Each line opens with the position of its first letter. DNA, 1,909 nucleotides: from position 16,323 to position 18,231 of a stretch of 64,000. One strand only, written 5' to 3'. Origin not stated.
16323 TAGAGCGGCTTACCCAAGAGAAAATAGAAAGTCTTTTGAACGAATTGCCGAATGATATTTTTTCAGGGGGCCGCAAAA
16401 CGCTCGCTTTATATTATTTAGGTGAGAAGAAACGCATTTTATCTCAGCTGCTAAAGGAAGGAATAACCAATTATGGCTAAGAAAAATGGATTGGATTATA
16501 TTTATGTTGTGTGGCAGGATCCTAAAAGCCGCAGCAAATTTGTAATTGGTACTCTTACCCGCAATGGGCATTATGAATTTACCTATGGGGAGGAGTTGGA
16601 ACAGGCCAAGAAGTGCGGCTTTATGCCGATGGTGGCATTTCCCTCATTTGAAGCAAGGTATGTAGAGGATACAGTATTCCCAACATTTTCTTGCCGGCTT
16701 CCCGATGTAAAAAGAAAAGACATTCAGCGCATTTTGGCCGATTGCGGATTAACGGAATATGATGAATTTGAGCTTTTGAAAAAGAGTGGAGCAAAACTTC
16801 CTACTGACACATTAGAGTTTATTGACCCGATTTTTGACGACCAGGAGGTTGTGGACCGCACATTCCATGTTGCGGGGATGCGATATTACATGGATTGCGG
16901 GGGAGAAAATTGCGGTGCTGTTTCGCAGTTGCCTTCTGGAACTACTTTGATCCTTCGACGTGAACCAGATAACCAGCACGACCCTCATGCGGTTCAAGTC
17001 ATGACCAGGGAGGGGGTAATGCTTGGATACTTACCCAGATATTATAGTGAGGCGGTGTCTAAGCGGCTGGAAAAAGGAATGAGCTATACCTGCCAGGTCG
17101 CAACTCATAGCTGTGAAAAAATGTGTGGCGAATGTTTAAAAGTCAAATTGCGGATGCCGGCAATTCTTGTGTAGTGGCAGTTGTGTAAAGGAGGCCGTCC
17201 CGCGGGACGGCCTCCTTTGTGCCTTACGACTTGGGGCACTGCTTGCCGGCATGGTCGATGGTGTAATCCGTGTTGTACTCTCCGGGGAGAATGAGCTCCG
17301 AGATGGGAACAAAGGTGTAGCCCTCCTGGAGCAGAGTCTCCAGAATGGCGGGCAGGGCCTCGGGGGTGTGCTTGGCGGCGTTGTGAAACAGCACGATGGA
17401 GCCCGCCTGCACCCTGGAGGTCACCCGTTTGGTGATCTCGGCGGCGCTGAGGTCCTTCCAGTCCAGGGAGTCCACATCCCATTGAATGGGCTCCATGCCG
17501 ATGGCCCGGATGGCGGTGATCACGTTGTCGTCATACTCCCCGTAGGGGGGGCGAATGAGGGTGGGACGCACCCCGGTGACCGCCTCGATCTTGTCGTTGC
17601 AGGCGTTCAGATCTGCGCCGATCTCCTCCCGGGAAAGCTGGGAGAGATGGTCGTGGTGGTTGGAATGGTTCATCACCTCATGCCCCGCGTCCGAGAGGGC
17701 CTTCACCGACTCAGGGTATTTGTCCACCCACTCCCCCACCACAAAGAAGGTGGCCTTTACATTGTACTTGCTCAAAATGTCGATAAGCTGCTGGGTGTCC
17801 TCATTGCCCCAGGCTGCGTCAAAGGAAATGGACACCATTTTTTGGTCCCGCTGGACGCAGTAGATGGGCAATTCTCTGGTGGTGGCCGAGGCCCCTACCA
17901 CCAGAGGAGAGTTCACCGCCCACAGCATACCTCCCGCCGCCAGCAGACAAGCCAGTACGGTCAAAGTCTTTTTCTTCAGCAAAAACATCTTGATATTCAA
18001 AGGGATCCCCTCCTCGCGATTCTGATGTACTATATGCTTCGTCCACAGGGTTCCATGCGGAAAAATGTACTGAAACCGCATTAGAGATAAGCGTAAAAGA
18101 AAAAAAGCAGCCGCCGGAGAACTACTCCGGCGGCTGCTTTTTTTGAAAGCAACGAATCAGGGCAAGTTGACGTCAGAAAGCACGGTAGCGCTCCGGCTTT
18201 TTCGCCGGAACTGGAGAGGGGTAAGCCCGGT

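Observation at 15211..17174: Tricistronic split-Hip kinase module: Phd/YefM-like protein, N-terminally truncated HipA-family kinase, HipS-like::HIRAN protein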

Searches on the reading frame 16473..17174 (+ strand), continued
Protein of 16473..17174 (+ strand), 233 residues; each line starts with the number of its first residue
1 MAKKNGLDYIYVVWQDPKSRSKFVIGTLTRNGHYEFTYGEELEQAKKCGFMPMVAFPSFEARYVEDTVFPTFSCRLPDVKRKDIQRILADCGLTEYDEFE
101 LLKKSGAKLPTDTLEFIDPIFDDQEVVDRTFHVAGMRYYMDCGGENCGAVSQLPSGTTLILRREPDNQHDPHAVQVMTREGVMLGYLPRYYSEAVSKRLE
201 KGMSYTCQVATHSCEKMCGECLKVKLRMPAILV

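Call 70: get_annotated_region(hit=H10, flank=3500)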
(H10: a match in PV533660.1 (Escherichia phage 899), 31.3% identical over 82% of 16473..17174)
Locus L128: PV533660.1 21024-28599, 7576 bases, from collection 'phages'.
description: Escherichia phage 899, complete genome.
organism: Escherichia phage 899 (NCBI taxid 3416835)
taxonomy: Viruses
host: Escherichia coli U899 (uropathogenic UPEC); source: human; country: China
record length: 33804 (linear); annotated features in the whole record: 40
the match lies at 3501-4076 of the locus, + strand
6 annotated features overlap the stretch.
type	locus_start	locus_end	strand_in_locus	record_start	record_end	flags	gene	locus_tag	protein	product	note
CDS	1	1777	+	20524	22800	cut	-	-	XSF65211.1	replication endonuclease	-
CDS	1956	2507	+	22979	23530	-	-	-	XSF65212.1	3'-5' exoribonuclease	-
CDS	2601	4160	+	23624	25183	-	-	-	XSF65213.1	hypothetical protein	-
CDS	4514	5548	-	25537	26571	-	-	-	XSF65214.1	portal protein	-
CDS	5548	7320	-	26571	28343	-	-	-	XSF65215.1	terminase large subunit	-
CDS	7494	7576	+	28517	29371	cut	-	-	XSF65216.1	head maturation protease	-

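Call 72: search_protein_families(library=pfam, proteins=[L128:2601-4160:+, L128:1956-2507:+, L127:2619-3488:+, L127:3501-4208:+], max_evalue=0.01)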
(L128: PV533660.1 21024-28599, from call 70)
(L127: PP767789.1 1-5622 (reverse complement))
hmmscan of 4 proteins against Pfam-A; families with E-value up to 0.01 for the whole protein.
L128:2601-4160:+ (519 aa): 3 families
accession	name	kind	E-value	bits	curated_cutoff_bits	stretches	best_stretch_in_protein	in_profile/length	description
PF08797.16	HIRAN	-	1.3e-10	41.4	24.7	1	425-497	2-73/96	HIRAN domain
PF13657.11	Couple_hipA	-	7.3e-06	26.9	22.5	1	315-409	9-94/99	HipA N-terminal domain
PF07804.18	HipA_C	-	6.6e-05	23.1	30.5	1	17-176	22-160/213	HipA-like C-terminal domain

L128:1956-2507:+ (183 aa): 1 family
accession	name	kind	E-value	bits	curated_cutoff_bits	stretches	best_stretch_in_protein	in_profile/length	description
PF16473.11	Rv2179c-like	-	6.8e-57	192.4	27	1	2-177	1-176/177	3'-5' exoribonuclease Rv2179c-like domain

L127:2619-3488:+ (289 aa): 3 families
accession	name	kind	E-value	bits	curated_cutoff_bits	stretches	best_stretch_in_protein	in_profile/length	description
PF07804.18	HipA_C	-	3.2e-14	53.5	30.5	1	19-180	5-165/213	HipA-like C-terminal domain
PF06702.18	Fam20C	-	1.4e-05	25.3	26.8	1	98-180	52-133/218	Golgi casein kinase, C-terminal, Fam20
PF00454.33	PI3_PI4_kinase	-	0.0033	17.8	27.1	1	136-160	133-157/241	Phosphatidylinositol 3- and 4-kinase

L127:3501-4208:+ (235 aa): 3 families
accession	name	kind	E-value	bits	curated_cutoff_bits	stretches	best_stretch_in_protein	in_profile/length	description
PF08797.16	HIRAN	-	2.2e-12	47.1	24.7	1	132-223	6-91/96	HIRAN domain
PF23728.1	Tubby_C_like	-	5.1e-06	27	24.4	1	166-225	6-64/172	Tubby C-terminal like domain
PF13657.11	Couple_hipA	-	0.0014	19.5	22.5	1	25-109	10-92/99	HipA N-terminal domain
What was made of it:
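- Closest known: HipL kinases. Different: In the P2-like phage it is paired with an Rv2179c-like DEDD exonuclease (calls 70, 72).
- The fused HipL form lies between the replication endonuclease and portal genes of a P2-like phage (calls 70, 72).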

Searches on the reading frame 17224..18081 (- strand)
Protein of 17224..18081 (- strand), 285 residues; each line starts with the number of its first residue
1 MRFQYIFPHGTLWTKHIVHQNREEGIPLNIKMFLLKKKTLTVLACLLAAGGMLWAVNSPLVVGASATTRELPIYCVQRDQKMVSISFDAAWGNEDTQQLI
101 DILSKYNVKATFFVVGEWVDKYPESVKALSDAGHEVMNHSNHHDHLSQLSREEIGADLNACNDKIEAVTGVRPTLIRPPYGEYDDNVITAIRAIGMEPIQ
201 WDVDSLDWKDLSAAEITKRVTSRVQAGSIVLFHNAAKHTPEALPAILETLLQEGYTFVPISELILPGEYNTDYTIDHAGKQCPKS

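Call 3: search_protein_families(library=pfam, proteins=[window:17224-18081:-], max_evalue=1)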
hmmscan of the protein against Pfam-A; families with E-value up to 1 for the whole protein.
window:17224-18081:- (285 aa): 5 families
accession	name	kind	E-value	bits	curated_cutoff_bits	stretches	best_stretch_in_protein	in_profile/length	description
PF01522.26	Polysacc_deac_1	-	4.3e-39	133.7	23.1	1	78-198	4-123/124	Polysaccharide deacetylase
PF04748.18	Polysacc_deac_2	-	0.0071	15.9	27.5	1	214-263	162-211/212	Divergent polysaccharide deacetylase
PF10096.14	DUF2334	-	0.034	14.2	26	1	94-158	16-92/203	Uncharacterized protein conserved in bacteria (DUF2334)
PF03065.20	Glyco_hydro_57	-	0.13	12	21.2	1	116-200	84-170/291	Glycosyl hydrolase family 57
PF20958.2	GxGYxYP_N_3rd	-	0.17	12.5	24.4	1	81-143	24-83/91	GxGYxYP third domain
